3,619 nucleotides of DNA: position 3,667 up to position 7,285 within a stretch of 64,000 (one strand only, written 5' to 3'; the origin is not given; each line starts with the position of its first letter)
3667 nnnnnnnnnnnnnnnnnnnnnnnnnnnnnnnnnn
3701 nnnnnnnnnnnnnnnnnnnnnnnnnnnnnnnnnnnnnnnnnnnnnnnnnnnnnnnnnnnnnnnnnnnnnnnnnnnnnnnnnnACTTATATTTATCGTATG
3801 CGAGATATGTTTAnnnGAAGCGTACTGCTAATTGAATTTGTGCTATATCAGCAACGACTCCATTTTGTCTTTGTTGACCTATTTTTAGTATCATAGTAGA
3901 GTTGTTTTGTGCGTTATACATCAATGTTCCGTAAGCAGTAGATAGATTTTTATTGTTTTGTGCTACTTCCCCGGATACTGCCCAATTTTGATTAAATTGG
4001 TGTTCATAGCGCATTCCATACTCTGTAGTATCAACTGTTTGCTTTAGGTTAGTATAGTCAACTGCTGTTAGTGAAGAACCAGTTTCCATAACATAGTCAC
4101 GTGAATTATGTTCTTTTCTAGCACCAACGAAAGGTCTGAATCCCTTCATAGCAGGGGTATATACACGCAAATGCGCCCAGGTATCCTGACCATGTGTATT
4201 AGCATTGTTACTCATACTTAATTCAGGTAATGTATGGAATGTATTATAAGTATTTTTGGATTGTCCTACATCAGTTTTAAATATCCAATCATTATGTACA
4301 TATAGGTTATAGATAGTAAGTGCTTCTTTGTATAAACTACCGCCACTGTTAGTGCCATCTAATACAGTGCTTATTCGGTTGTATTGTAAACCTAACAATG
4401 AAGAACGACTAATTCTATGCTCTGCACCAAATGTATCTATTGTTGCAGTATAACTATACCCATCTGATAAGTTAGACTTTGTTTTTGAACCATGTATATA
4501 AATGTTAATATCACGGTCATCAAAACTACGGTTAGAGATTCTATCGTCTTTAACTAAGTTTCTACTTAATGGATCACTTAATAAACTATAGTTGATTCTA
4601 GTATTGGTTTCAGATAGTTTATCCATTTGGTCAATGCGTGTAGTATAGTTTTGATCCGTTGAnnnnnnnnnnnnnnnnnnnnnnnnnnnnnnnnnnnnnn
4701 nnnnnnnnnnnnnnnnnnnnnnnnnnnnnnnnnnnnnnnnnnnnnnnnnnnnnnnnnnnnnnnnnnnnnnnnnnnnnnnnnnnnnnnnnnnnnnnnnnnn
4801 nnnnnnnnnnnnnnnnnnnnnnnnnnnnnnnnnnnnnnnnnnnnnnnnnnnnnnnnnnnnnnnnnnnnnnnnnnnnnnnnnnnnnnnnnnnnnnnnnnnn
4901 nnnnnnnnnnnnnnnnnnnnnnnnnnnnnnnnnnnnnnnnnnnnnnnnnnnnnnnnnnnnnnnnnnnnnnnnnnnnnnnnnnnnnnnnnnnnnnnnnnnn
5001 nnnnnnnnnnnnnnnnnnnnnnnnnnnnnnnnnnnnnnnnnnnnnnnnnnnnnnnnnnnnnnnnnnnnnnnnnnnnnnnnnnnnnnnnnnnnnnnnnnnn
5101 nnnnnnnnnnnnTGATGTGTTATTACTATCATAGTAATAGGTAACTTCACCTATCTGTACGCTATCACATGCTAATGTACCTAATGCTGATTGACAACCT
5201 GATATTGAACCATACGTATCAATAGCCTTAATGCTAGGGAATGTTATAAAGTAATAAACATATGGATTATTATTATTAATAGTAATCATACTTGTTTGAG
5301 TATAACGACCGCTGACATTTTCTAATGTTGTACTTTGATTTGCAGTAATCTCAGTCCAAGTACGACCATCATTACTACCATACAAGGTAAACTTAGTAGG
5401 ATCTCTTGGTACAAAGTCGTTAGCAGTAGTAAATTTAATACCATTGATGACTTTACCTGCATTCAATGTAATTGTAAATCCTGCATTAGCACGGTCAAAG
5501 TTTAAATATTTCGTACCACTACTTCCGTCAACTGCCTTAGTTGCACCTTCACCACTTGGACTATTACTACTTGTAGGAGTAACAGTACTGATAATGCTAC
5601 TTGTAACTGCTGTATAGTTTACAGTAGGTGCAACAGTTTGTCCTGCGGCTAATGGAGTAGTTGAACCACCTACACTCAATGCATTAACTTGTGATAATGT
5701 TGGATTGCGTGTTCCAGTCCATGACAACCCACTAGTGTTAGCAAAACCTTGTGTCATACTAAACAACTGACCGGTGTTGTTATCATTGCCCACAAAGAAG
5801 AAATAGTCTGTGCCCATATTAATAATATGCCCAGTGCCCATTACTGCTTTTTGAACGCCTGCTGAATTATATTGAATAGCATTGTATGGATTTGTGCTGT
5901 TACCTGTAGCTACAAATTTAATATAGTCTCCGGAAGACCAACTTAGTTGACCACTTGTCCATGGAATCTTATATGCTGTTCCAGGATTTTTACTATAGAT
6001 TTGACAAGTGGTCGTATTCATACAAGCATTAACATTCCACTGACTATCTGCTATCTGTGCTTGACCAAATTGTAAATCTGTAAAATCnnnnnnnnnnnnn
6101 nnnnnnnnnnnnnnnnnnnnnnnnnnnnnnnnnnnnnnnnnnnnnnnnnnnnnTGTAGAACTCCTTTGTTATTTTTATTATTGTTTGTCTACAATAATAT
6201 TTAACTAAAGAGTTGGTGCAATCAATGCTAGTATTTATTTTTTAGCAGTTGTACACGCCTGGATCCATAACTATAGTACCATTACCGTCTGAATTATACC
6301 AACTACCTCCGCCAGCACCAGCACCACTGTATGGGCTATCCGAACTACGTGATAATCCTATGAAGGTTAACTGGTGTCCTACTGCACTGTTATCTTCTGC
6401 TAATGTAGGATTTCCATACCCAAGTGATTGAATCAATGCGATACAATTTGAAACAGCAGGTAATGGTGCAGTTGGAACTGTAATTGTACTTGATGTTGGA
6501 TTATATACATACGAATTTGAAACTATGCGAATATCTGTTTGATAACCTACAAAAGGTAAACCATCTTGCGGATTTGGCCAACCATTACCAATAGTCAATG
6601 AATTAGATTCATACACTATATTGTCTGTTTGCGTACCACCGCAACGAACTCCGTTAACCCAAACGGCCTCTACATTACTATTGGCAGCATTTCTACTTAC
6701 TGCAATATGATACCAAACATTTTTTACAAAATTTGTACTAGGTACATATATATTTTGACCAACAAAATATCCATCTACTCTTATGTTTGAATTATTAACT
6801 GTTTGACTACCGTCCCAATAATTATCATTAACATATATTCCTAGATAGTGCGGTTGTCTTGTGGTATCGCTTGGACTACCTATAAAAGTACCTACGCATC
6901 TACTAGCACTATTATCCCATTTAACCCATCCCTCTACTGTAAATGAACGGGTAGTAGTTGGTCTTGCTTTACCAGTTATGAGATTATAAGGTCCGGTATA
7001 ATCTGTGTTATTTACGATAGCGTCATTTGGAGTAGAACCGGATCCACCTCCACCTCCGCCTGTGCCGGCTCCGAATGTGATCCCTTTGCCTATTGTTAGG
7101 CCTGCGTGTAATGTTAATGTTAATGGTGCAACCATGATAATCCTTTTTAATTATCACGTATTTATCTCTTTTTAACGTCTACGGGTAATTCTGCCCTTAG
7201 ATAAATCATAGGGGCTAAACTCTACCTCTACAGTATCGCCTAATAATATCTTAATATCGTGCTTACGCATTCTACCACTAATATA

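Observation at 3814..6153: Autotransporter-like outer-membrane protein with discoidin domain and Thr-rich stalk encoded in a phage early region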

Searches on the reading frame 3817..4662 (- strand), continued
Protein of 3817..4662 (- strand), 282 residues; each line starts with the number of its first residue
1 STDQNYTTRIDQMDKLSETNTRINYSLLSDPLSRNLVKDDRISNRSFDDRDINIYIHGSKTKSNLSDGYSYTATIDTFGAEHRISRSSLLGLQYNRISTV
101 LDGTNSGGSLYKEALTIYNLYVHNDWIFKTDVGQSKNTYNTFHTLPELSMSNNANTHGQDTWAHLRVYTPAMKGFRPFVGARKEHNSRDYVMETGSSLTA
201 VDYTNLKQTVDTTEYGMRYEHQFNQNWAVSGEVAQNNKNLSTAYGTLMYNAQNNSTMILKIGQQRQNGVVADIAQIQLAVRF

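Call 103: find_encoding_contigs(protein=P0205, flank=8000, max_places=2)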
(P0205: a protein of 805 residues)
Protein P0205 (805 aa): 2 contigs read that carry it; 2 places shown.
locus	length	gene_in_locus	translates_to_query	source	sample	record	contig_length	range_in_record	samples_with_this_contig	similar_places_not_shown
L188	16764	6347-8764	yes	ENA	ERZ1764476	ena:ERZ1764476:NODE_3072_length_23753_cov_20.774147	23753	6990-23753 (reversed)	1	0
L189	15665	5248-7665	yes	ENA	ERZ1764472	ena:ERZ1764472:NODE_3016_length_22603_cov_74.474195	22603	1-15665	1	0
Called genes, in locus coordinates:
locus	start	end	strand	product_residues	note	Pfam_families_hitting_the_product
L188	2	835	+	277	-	?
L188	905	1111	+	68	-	-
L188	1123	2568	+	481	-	-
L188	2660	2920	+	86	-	-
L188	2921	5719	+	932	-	PF03104:DNA_pol_B_exo1, PF00136:DNA_pol_B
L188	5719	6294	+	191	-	-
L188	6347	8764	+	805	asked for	-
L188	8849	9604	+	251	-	-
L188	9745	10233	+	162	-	-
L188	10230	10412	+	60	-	-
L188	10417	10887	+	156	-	-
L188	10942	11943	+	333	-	PF02739:5_3_exonuc_N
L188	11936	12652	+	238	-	PF08282:Hydrolase_3 (faint), PF03332:PMM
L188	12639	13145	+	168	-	-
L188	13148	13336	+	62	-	-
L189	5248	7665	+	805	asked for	-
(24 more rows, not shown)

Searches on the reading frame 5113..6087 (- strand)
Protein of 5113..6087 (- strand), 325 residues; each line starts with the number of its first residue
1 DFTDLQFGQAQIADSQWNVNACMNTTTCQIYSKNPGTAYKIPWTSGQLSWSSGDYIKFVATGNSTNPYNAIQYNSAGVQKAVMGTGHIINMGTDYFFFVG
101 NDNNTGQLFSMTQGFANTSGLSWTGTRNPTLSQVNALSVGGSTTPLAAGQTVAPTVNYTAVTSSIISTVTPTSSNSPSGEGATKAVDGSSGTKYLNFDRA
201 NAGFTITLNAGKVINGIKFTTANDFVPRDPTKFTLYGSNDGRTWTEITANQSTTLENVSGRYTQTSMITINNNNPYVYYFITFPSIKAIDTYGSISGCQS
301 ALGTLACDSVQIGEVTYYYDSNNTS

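Call 42: find_related_loci(query=A2, collection=viral_contigs, flank=10000)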
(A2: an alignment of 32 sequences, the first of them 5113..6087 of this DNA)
Query A2 (325 aa) in viral_contigs; peptide patterns used: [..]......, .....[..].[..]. (x = any residue, [..] = any of these).
186 stretches matched a pattern; 113 encode a relative of the query (tblastn E <= 1e-3); the best 80 are kept; 80 distinct loci.
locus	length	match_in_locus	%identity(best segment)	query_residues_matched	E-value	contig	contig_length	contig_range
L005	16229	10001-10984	90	1-325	0e+0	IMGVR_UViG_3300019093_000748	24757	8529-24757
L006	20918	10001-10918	67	2-320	4e-138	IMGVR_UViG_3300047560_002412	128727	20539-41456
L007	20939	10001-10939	62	2-320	2e-125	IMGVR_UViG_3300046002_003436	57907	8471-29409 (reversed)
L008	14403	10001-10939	61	2-320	2e-124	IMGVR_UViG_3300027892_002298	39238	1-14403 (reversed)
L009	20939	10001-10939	61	2-320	8e-124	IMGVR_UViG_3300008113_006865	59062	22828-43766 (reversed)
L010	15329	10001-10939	61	2-320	2e-122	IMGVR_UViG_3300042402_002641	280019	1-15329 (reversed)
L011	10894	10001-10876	62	2-288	3e-113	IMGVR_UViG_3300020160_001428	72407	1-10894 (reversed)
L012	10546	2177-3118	54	2-323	5e-109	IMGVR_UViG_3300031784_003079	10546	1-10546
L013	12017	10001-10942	54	2-323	5e-109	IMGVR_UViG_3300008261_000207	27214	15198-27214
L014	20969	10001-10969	54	1-323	1e-107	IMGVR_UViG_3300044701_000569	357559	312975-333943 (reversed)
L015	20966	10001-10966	54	2-323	1e-106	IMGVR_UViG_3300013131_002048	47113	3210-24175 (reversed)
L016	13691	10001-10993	53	2-325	2e-107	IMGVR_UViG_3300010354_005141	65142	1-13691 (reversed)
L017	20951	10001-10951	56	2-320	5e-106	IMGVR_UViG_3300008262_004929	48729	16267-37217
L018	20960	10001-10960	53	2-323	2e-105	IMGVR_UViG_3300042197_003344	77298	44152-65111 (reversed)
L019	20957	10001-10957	53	1-323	6e-105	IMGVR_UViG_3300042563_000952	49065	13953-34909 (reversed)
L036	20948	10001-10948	47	3-321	5e-73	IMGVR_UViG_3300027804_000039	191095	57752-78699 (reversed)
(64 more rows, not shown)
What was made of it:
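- Phage origin and conservation: 113 IMG/VR loci, many on 200-383 kb contigs (call 42). 113 syntenic loci are in IMG/VR, with recurrent contig sizes of about 330-383 kb (call 42).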

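Call 43: find_related_loci(query=A2, collection=genome_contigs, flank=6000)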
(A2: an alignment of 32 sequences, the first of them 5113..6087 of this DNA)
Query A2 (325 aa) in genome_contigs; peptide patterns used: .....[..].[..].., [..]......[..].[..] (x = any residue, [..] = any of these).
142 stretches matched a pattern; 123 encode a relative of the query (tblastn E <= 1e-3); the best 80 are kept; 80 distinct loci.
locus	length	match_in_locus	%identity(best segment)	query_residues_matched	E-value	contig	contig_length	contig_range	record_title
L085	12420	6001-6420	46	166-322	3e-35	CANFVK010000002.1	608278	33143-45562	MAG: Bacteriovoracaceae bacterium isolate Jr-16oct17-200 genome assembly, contig: Jr-16oct17-C5, whole genome shotgun se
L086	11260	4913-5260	49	169-287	4e-29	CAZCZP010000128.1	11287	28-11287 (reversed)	MAG TPA_asm: uncultured Bifidobacteriaceae bacterium isolate SRP237561_co1_88 genome assembly, contig: NODE_10974_length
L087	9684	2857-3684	39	147-317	1e-27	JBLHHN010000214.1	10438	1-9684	MAG: Verrucomicrobiales bacterium isolate 3300054976_144 Ga0535667_0012360, whole genome shotgun sequence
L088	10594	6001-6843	43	137-287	1e-26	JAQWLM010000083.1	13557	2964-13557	MAG: Verrucomicrobiota bacterium isolate cluster2_bin.127 k141_4845175, whole genome shotgun sequence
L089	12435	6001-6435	40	169-305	3e-26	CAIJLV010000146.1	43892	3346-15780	MAG: uncultured Verrucomicrobia bacterium isolate Loclat_bin-04712 genome assembly, contig: bin-04712:146/237, whole gen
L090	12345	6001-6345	45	169-286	2e-26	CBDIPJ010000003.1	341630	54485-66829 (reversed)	MAG: Limisphaerales bacterium isolate CRY1-m2-bin13 genome assembly, contig: CRY1-CANU-62, whole genome shotgun sequence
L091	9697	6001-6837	40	167-317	3e-26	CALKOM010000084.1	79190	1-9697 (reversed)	MAG: uncultured Verrucomicrobiales bacterium isolate S3_Bin_METABAT__180_1 genome assembly, contig: c_000000833148, whol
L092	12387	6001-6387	42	172-318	4e-26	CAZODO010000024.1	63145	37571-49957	MAG TPA_asm: uncultured Verrucomicrobiota bacterium isolate binchicken_co66_256 genome assembly, contig: NODE_869_length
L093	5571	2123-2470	44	169-287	6e-26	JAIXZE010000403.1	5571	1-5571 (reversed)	MAG: Verrucomicrobiales bacterium isolate D8_MAG_00040 pond_D8_MAG_00040_000000000294, whole genome shotgun sequence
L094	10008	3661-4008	45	169-287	3e-25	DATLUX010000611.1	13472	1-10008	MAG TPA_asm: Verrucomicrobiia bacterium isolate SMAG_U13177 k141_394735, whole genome shotgun sequence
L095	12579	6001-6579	32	79-288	2e-25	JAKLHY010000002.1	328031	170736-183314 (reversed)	MAG: Verrucomicrobia bacterium isolate RA.bin74 RA.bin74_2, whole genome shotgun sequence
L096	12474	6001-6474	40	120-287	2e-25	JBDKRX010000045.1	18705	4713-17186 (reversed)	MAG: Phycisphaerales bacterium isolate 5_bin.222_R1 c_000000076263, whole genome shotgun sequence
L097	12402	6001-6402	41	150-287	8e-25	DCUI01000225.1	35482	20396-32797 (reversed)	MAG TPA_asm: Phycisphaerales bacterium UBA2218 UBA2218_contig_26203, whole genome shotgun sequence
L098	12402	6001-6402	42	150-287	6e-25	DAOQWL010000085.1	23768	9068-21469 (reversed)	MAG TPA_asm: Sedimentisphaerales bacterium isolate AMR_MDS_1063 NODE_2484_length_23768_cov_14.369333, whole genome shotg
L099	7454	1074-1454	41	169-301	1e-24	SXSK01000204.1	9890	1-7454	MAG: Verrucomicrobiales bacterium isolate F1-140-MAGs082 F1-140__c292219, whole genome shotgun sequence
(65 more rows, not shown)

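Call 45: predict_structure(alignment_id=A2)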
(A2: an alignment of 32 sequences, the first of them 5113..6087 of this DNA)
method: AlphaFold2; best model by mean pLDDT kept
length: 325 residues; sequences in the alignment: 32
mean_pLDDT: 88.0   pTM: 0.64
mean pLDDT of the five models: 88.0, 85.8, 83.7, 82.5, 80.4
residues with pLDDT >= 90: 163; 70-90: 147; 50-70: 15; < 50: 0
segments of 3 or more residues with pLDDT < 50: none
pLDDT, mean of each block of 10 residues (from residue 1): 92 82 71 83 88 95 89 96 89 84 84 79 71 83 88 82 94 88 88 83 94 95 87 97 96 88 91 95 93 91 88 93 81
secondary structure, 60 per line:
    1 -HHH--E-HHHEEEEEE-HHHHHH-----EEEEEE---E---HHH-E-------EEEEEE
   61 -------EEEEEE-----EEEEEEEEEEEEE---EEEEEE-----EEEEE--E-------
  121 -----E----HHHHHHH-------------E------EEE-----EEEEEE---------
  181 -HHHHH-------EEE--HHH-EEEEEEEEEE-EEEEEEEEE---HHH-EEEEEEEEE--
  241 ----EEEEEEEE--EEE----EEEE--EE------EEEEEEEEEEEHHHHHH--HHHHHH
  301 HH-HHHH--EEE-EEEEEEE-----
elements in order: E12-17 H19-24 E30-35 E55-60 E68-73 E79-91 E95-100 E106-110 H131-137 E158-160 E166-171 H182-186 E194-196 E203-212 E214-222 E230-238 E245-252 E255-257 E262-265 E276-286 H287-292 H295-302 H304-307 E310-312 E314-320
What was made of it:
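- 5659..6087 (-): N-terminal passenger domain (aa 23-165), beta-rich, no known family. Cys44-Cys50 pair. AF2 passenger model, pLDDT 88 (call 45).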

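Call 48: fold_search(model_id=the predicted structure, library=pdb)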
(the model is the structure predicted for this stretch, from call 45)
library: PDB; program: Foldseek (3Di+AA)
matches with E <= 10: 1366; with E <= 0.001: 156
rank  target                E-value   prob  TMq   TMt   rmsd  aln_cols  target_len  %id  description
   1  7nsn_A                1.4e-09  1.00  0.38  0.10   8.4       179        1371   23  Multi-domain GH92 alpha-1,2-mannosidase from Neobacillus novalis: mannoimidazole complex (released 2022-09-21)
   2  5msx_A                8.3e-07  1.00  0.28  0.21  18.4       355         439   11  Glycoside hydrolase BT_3662 (released 2017-03-22)
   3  7nsn_B                9.3e-07  1.00  0.34  0.09   3.4       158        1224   15  Multi-domain GH92 alpha-1,2-mannosidase from Neobacillus novalis: mannoimidazole complex (released 2022-09-21)
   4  3nng_A                1.4e-06  1.00  0.38  0.76   3.4       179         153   16  Crystal structure of the F5/8 type C domain of Q5LFR2_BACFN protein from Bacteroides fragilis. Northeast Structural Ge (released 2010-08-18)
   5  4a41                  1.4e-06  1.00  0.34  0.73   4.2       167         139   14  CpGH89CBM32-5, from Clostridium perfringens, in complex with galactose (released 2012-04-04)
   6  4lks_A                1.8e-06  1.00  0.34  0.66   4.4       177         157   15  Structure of CBM32-3 from a family 31 glycoside hydrolase from Clostridium perfringens in complex with galactose (released 2014-12-24)
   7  4lpl                  1.9e-06  1.00  0.34  0.70   3.7       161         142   15  Structure of CBM32-1 from a family 31 glycoside hydrolase from Clostridium perfringens (released 2014-07-16)
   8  4a44                  2.2e-06  1.00  0.35  0.74   3.9       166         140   14  CpGH89CBM32-5, from Clostridium perfringens, in complex with the Tn Antigen (released 2012-04-04)
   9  4lqr                  2.2e-06  1.00  0.34  0.67   4.5       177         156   15  Structure of CBM32-3 from a family 31 glycoside hydrolase from Clostridium perfringens (released 2014-07-23)
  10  9g8h_A                2.5e-06  1.00  0.31  0.17   6.4       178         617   12  Crystal structure of a galactose oxidase in complex with galactose (released 2025-08-06)
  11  2v72                  3.3e-06  1.00  0.34  0.74   3.8       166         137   16  The structure of the family 32 CBM from C. perfringens NanJ in complex with galactose (released 2007-08-21)
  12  7jfs                  3.6e-06  1.00  0.37  0.13   3.6       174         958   15  The structure of the CBM32-1, CBM32-2, and M60 catalytic domains from Clostridium perfringens ZmpB (released 2021-02-03)
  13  2eid                  4.1e-06  1.00  0.34  0.18   4.9       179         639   18  Galactose Oxidase W290G mutant (released 2007-04-24)
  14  3nng_B                4.5e-06  1.00  0.38  0.76   2.9       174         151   16  Crystal structure of the F5/8 type C domain of Q5LFR2_BACFN protein from Bacteroides fragilis. Northeast Structural Ge (released 2010-08-18)
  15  1k3i                  5.1e-06  1.00  0.38  0.20   4.1       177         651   19  Crystal Structure of the Precursor of Galactose Oxidase (released 2001-11-07)
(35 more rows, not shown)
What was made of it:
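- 5113..5658 (-): Discoidin (F5/8 type C) / CBM32-like glycan-binding domain (aa 166-347; Pfam core 194-286). Cys320-Cys329 pair. Foldseek to CBM32 modules: 3nng TMt 0.76, CpGH89 CBM32-5 with galactose 0.73 (call 48).
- On Type Va (classical monomeric) autotransporter: The passenger model shows two beta-sandwich-type domains (calls 45, 48).
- On F5/8 type C (discoidin) / CBM32 glycan-binding domain: Foldseek target-normalised TM 0.66-0.76 to several CBM32 structures, some solved with galactose or GalNAc (call 48).
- Closest known: CBM32 carbohydrate-binding modules. Same: Same beta-sandwich fold, target-normalised TM 0.73-0.76 (call 48).
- Passenger: CBM32-like fold (call 48).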

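Call 55: search_protein_families(library=pfam, proteins=[L036:9932-13423:+], max_evalue=0.01)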
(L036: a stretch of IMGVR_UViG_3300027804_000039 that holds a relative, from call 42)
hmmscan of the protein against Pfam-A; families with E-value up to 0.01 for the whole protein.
L036:9932-13423:+ (1164 aa): 2 families
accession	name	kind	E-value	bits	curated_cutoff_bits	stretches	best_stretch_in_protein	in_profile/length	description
PF00754.31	F5_F8_type_C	-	2e-10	41.3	28.2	1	192-272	5-85/127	F5/8 type C domain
PF22633.2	F5_F8_type_C_2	-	3.2e-05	24.9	27.8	1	205-274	2-72/91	NedA-like, galactose-binding domain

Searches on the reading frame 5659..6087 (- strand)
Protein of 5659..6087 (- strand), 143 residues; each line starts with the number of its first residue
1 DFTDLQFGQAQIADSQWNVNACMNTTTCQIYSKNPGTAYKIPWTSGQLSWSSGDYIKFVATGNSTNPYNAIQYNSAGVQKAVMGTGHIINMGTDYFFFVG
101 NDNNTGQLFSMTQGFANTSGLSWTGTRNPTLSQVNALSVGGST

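Call 82: search_solved_structures(query=A3, max_evalue=10, show_alignments=1)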
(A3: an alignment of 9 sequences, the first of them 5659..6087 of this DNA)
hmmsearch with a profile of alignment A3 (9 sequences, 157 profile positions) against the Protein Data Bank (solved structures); distinct sequences matched with E-value up to 10: 4.
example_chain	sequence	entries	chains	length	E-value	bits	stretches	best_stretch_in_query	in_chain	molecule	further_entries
7exm_A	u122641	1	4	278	0.1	15.8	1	64-107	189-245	Non-structural protein 2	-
7msw_A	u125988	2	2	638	0.6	13.3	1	64-107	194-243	Non-structural protein 2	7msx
9j0u_A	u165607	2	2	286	1.2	12.3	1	61-149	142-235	Dat: predicted D-alanine aminotransferase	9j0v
1esj_A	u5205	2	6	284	1.7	11.9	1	54-157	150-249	HYDROXYETHYLTHIAZOLE KINASE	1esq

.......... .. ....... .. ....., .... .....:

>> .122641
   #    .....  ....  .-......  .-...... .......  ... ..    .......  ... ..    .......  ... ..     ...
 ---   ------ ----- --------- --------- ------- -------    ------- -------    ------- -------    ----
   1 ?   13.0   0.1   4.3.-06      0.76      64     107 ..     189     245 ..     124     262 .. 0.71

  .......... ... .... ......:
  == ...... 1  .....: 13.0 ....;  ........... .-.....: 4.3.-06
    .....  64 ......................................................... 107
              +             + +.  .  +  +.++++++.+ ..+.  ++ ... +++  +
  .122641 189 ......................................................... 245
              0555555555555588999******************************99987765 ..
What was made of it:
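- The ligand is unknown and the N-domain has no identified fold relatives (call 82).
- Tried and rejected: N-domain profile against PDB: best E 0.1, meaningless (call 82).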

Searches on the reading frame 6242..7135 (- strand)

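Call 3: search_protein_families(library=pfam, proteins=[window:6242-7135:-], max_evalue=0.01)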
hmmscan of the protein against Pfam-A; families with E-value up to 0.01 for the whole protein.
window:6242-7135:- (297 aa): 1 family
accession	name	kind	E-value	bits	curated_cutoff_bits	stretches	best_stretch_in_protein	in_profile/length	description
PF13385.13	Laminin_G_3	-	1.3e-09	38.8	27.6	1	58-206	12-142/151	Concanavalin A-like lectin/glucanases superfamily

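Call 4: search_protein_families(library=phrogs, proteins=[window:6242-7135:-], max_evalue=0.01)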
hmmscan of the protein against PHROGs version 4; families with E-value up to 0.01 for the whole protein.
window:6242-7135:- (297 aa): 1 family
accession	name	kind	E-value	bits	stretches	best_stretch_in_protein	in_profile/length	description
phrog_38322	-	unknown function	1.9e-05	24.7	1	64-226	356-504/506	-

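Call 80: search_protein_families(library=padloc, proteins=[window:6242-7135:-], max_evalue=0.01)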
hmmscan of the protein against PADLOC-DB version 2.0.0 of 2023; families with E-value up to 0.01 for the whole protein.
window:6242-7135:- (297 aa): 0 families
